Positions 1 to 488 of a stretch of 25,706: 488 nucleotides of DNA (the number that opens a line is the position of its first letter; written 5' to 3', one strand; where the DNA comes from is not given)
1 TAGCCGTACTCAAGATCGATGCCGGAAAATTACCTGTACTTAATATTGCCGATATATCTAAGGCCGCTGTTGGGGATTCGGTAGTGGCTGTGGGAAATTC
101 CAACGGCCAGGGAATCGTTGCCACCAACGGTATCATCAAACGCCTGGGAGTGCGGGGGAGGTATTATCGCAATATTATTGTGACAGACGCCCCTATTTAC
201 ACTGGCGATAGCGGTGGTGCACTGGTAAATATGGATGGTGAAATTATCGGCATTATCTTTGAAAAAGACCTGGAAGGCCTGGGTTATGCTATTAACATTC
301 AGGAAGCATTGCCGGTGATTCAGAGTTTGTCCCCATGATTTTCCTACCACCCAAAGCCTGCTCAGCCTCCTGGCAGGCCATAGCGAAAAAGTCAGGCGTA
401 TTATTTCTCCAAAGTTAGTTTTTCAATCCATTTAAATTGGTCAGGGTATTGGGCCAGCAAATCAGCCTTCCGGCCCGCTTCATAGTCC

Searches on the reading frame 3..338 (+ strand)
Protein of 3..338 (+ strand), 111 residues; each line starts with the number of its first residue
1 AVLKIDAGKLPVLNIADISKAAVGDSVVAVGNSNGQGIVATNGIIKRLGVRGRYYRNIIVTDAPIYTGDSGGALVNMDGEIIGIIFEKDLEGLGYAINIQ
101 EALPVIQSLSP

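Call 26: search_protein_families(library=pfam, proteins=[window:3-338:+], max_evalue=0.001)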
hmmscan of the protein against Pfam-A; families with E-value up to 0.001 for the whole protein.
window:3-338:+ (111 aa): 3 families
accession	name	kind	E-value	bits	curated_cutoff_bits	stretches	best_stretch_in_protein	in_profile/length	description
PF13365.12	Trypsin_2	-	5.8e-15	56.7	27.6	1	1-84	55-144/144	Trypsin-like peptidase domain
PF00089.32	Trypsin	-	3e-06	27.7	20.6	1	20-92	117-202/220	Trypsin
PF10459.15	Peptidase_S46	-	0.00011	21.5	22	1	59-98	624-663/698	Peptidase S46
